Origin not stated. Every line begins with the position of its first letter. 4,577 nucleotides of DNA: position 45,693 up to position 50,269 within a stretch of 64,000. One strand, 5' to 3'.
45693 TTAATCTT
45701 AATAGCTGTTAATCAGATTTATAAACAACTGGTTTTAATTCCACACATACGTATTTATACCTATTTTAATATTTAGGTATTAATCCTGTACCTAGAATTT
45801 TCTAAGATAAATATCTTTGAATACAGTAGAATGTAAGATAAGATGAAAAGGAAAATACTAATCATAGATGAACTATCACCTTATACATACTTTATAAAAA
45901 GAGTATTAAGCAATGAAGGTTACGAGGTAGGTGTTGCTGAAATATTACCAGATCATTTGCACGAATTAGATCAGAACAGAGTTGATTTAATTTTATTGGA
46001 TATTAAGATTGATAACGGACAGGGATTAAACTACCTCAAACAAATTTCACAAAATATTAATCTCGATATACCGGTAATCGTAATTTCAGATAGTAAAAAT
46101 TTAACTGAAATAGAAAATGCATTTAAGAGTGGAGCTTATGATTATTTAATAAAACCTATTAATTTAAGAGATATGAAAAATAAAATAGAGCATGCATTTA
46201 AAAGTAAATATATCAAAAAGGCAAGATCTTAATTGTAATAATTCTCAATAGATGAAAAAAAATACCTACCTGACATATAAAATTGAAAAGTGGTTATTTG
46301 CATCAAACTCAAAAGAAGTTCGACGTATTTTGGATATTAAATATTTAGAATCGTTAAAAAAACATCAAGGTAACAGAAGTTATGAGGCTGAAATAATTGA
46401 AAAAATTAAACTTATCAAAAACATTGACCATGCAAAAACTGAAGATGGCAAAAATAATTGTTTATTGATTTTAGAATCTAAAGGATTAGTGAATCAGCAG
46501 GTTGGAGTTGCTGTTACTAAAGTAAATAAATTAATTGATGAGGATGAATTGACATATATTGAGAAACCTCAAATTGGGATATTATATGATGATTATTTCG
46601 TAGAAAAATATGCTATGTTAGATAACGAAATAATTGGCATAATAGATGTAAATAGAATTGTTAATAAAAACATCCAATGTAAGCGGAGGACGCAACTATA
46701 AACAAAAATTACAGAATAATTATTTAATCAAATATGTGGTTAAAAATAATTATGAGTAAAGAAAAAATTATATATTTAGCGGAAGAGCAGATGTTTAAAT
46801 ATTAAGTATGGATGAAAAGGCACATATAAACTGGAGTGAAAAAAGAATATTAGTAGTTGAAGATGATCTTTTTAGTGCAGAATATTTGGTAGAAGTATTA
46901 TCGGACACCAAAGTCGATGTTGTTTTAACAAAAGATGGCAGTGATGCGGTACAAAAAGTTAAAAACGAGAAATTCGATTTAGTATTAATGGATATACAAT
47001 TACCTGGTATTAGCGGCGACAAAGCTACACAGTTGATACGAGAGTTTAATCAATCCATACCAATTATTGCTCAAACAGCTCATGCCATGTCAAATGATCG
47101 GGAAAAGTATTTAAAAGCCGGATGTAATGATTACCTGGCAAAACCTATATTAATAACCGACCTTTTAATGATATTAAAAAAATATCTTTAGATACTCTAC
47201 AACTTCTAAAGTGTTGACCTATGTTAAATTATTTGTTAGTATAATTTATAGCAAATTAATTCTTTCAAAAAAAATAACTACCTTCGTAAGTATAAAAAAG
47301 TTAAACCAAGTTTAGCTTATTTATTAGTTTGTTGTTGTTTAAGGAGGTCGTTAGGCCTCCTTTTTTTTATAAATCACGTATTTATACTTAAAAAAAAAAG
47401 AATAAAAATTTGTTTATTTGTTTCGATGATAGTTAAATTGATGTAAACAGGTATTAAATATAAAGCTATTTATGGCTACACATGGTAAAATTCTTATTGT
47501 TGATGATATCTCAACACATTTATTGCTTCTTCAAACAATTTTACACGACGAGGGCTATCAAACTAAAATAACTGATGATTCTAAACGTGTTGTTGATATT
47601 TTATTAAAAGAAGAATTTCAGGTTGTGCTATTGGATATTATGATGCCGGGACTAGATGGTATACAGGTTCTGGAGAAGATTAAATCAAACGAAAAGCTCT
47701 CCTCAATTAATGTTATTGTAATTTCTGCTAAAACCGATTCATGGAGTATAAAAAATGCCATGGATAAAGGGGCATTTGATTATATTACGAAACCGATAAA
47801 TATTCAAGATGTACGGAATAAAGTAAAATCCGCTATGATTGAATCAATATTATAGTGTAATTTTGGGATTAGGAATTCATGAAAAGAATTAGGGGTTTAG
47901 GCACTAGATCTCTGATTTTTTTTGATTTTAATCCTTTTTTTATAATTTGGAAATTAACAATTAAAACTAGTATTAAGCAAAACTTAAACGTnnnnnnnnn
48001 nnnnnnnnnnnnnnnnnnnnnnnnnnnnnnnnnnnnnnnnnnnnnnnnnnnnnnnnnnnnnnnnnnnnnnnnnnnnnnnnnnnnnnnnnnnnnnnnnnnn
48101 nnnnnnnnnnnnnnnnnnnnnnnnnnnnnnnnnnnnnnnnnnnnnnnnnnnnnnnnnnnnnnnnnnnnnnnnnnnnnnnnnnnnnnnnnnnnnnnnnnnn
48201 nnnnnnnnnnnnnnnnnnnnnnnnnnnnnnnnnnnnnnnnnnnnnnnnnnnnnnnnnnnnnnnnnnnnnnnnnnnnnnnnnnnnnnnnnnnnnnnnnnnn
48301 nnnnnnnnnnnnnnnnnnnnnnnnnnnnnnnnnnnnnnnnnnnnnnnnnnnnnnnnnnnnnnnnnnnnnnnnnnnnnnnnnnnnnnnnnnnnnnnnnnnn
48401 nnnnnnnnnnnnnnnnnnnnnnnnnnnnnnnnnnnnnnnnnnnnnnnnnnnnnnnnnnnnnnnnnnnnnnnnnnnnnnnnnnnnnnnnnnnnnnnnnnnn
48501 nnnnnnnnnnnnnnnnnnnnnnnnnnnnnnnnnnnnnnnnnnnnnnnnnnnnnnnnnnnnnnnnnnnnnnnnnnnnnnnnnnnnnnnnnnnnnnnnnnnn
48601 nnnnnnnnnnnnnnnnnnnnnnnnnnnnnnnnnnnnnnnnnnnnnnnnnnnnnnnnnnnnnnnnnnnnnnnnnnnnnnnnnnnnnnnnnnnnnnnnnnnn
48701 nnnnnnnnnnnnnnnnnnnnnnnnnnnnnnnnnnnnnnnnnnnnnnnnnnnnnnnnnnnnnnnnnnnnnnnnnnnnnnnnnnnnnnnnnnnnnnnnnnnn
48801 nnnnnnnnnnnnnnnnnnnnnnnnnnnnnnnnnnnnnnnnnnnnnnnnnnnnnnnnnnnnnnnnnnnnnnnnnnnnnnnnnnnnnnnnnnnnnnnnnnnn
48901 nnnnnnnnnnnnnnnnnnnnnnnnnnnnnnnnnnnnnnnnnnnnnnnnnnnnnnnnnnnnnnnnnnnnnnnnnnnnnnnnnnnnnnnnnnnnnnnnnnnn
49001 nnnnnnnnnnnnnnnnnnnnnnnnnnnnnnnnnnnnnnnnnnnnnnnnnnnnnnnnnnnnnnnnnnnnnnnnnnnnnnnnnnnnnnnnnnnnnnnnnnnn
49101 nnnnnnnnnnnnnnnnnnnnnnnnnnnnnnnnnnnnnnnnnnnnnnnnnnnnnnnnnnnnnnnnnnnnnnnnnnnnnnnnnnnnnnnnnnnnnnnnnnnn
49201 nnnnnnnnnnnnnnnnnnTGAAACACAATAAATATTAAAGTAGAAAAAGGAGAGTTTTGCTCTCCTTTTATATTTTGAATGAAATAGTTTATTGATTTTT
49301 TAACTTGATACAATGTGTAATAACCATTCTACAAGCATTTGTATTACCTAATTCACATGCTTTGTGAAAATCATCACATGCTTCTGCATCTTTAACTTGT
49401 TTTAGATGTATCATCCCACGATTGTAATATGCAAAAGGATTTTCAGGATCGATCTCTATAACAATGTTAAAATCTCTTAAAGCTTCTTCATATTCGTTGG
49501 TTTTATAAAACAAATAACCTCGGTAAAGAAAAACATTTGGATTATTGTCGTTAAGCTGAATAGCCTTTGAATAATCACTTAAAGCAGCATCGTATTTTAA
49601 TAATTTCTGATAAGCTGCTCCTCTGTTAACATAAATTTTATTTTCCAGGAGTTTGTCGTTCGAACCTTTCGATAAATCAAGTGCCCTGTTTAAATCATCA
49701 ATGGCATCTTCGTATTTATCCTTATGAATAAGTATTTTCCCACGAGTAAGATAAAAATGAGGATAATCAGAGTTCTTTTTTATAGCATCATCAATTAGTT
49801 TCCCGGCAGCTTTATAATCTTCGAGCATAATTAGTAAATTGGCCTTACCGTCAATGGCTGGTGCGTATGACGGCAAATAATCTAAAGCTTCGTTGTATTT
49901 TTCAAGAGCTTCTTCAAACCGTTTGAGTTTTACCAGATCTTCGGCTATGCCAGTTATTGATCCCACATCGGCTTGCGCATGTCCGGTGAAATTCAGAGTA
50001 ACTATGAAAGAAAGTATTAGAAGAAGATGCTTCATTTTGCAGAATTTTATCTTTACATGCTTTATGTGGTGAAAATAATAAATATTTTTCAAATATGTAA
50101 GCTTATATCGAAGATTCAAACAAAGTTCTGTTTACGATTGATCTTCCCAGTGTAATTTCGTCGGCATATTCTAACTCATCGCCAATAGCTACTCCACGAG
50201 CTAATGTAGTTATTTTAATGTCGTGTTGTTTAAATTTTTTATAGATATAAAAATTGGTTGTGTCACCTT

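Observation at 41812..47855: Signalling island: four-PAS hybrid kinase, four receiver proteins and a CheW-like protein, with no CheA, MCP or Hpt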

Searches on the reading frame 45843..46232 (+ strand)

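Call 3: search_protein_families(library=pfam, proteins=[window:45843-46232:+], max_evalue=0.01)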
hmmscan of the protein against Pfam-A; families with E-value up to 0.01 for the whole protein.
window:45843-46232:+ (129 aa): 1 family
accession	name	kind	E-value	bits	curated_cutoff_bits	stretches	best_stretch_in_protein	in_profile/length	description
PF00072.30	Response_reg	-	3e-22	79.3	30.2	1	5-115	1-110/111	Response regulator receiver domain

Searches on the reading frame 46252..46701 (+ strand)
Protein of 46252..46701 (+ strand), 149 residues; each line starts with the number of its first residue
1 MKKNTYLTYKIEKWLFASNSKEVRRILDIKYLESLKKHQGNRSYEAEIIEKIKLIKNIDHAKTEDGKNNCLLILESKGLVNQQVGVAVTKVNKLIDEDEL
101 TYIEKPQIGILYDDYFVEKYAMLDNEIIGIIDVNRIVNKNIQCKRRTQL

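Call 3: search_protein_families(library=pfam, proteins=[window:46252-46701:+], max_evalue=0.01)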
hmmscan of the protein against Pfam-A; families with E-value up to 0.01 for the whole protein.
window:46252-46701:+ (149 aa): 1 family
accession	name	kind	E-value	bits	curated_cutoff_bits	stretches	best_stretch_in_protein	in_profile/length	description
PF01584.24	CheW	-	1.7e-05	24.9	23.5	1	6-138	2-135/138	CheW-like domain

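Call 9: find_homologous_proteins(query=window:46252-46701:+)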
Query window:46252-46701:+ (149 aa): 1 proteins with E <= 0.001 among 29 candidates.
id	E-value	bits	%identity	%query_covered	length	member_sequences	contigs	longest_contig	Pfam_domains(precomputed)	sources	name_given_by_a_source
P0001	1.7e-88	312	99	100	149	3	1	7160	PF01584.25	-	-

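Call 24: search_protein_representatives(protein=window:46252-46701:+)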
Query: 149 residues. Proteins with E-value up to 0.001 (for the whole library): 8; up to 1e-10: 3; up to 1e-30: 1. The best 8 are listed.
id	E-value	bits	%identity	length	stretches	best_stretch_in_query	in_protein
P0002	2.3e-41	157.5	58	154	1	1-142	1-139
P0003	6.0e-26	107.5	44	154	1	1-138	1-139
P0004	2.9e-12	63.2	30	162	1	4-145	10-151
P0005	1.5e-08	51.1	28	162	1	5-140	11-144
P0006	5.1e-07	46.2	27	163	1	5-140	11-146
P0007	7.4e-05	39.2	24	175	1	2-140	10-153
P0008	2.2e-04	37.7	25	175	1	2-136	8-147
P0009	2.7e-04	37.4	27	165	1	5-140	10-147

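Call 31: find_related_loci(query=A3, collection=genome_contigs, flank=8000)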
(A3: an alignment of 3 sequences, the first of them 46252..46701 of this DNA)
Query A3 (149 aa) in genome_contigs; peptide patterns used: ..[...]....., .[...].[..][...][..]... (x = any residue, [..] = any of these).
77 stretches matched a pattern, but none encodes a relative of the query by tblastn (E <= 1e-3).

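Call 40: find_encoding_contigs(protein=P0001, flank=8000)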
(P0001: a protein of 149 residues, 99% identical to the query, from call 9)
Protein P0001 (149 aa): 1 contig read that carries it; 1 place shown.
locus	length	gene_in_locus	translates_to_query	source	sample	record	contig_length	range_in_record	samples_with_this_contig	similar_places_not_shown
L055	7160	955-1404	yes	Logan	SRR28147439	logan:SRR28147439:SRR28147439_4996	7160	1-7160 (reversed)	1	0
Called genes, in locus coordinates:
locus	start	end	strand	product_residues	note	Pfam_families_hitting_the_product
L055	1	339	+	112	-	?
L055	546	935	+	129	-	PF00072:Response_reg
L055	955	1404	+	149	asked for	PF01584:CheW (weak)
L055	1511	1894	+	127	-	PF00072:Response_reg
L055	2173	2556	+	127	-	PF00072:Response_reg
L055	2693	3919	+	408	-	-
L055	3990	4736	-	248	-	PF12968:DUF3856 (faint), PF14559:TPR_19 (weak), PF13424:TPR_12 (weak), PF00515:TPR_1, PF13432:TPR_16 (weak), PF13414:TPR_11 (weak), PF00515:TPR_1 (weak), PF13414:TPR_11, +8 more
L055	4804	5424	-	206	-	PF14520:HHH_5 (faint), PF21176:RecR_HhH, PF02132:RecR_ZnF (weak), PF13662:Toprim_4, PF01751:Toprim, PF21175:RecR_C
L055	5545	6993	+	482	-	PF00474:SSF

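Call 76: search_protein_families(library=ncbifam, proteins=[window:46252-46701:+], max_evalue=0.01)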
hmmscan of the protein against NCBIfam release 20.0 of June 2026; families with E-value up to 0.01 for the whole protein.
window:46252-46701:+ (149 aa): 0 families

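Call 85: find_encoding_contigs(protein=P0002, flank=8000, max_places=3)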
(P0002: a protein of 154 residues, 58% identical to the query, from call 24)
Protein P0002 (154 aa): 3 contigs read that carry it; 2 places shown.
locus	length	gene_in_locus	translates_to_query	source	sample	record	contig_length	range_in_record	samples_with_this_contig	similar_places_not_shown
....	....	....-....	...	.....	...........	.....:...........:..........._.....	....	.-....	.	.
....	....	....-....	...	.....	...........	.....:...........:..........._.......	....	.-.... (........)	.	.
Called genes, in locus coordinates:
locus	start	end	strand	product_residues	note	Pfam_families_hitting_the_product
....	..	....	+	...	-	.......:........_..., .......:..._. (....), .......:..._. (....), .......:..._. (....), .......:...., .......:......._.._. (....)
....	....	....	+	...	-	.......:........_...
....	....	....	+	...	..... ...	-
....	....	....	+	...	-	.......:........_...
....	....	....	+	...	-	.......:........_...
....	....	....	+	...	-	-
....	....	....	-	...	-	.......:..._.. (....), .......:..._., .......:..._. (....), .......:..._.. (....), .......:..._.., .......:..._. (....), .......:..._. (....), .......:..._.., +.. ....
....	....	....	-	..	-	?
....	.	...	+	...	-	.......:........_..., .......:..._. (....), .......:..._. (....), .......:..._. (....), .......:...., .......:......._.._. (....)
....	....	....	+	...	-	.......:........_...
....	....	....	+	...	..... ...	-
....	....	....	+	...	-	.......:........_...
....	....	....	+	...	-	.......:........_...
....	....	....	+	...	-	?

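Call 86: find_encoding_contigs(protein=P0003, flank=8000, max_places=3)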
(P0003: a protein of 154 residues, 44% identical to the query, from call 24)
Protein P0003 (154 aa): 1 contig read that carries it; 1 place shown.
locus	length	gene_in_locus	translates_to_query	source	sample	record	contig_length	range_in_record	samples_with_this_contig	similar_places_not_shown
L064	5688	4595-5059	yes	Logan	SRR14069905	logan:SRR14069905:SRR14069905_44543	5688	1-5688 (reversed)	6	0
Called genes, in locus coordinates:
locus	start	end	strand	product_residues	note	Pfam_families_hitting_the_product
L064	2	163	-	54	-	?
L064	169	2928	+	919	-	PF00989:PAS, PF08448:PAS_4, PF13426:PAS_9, PF08447:PAS_3, PF00989:PAS, PF08448:PAS_4, PF13426:PAS_9, PF13426:PAS_9, +5 more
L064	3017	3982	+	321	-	PF00072:Response_reg, PF13188:PAS_8 (weak), PF13426:PAS_9 (weak), PF08447:PAS_3 (weak), PF08281:Sigma70_r4_2 (weak), PF00196:GerE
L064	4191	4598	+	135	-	PF00072:Response_reg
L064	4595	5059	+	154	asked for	PF01584:CheW (weak)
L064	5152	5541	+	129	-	PF00072:Response_reg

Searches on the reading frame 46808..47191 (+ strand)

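Call 3: search_protein_families(library=pfam, proteins=[window:46808-47191:+], max_evalue=0.01)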
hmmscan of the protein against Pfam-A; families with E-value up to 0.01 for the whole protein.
window:46808-47191:+ (127 aa): 1 family
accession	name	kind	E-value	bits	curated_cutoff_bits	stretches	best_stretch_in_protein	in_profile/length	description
PF00072.30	Response_reg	-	9.3e-28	97.1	30.2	1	14-122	1-109/111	Response regulator receiver domain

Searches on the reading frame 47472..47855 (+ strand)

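Call 3: search_protein_families(library=pfam, proteins=[window:47472-47855:+], max_evalue=0.01)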
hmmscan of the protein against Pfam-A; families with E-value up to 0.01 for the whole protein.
window:47472-47855:+ (127 aa): 2 families
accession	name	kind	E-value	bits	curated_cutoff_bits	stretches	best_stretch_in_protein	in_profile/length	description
PF00072.30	Response_reg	-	4.5e-27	94.9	30.2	1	7-118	1-110/111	Response regulator receiver domain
PF20161.5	VpsR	-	0.003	17.7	23.7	1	5-113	11-115/121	VpsR domain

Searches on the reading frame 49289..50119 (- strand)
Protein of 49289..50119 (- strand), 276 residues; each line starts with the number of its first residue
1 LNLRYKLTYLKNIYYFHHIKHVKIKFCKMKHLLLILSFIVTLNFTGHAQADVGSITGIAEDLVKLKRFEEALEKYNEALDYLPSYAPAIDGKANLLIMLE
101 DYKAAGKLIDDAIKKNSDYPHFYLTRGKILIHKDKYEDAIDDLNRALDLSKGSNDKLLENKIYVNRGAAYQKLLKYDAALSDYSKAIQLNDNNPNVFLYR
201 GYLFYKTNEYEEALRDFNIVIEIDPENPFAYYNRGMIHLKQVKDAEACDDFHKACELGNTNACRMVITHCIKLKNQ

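Call 3: search_protein_families(library=pfam, proteins=[window:49289-50119:-], max_evalue=0.01)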
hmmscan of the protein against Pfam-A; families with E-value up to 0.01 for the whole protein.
window:49289-50119:- (276 aa): 26 families (the best 25 are shown)
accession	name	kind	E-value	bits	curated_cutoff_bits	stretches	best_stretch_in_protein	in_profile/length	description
PF07719.23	TPR_2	-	5e-31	104.7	27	5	162-193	3-34/34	Tetratricopeptide repeat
PF00515.34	TPR_1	-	1.1e-29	101.4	27.8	3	161-193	2-34/34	Tetratricopeptide repeat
PF13414.12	TPR_11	-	1.1e-24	86.3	26.8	3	201-241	1-41/42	TPR repeat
PF13432.12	TPR_16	-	2e-18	66.9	32.7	3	167-228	4-65/65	Tetratricopeptide repeat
PF13181.12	TPR_8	-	2e-14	52.9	25.7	1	161-193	2-34/34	Tetratricopeptide repeat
PF13431.12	TPR_17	-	2.2e-14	52.9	24.4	2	220-241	5-26/34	Tetratricopeptide repeat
PF14559.12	TPR_19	-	3.6e-12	46.9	25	2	63-123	2-62/68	Tetratricopeptide repeat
PF13424.12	TPR_12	-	4.8e-12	46.3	30.1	2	124-189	7-74/77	Tetratricopeptide repeat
PF13428.12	TPR_14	-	7.2e-11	42.1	23.5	0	194-234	1-41/44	Tetratricopeptide repeat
PF13371.12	TPR_9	-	3.7e-10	40.1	35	0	207-254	8-55/73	Tetratricopeptide repeat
PF25062.1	ARM_TT21_N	-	1.1e-07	32.3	40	1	115-234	94-208/222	Tetratricopeptide repeat protein 21 N-terminal ARM repeat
PF13174.12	TPR_6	-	1.7e-06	28.7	26.3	0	197-226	3-32/33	Tetratricopeptide repeat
PF12968.13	DUF3856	-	1.4e-05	25.5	27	0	47-82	50-85/143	Domain of Unknown Function (DUF3856)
PF10516.15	SHNi-TPR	-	2.5e-05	24.2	21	0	133-149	14-30/38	SHNi-TPR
PF12895.13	ANAPC3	-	2.8e-05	24.7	27.2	0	175-245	4-75/82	Anaphase-promoting complex, cyclosome, subunit 3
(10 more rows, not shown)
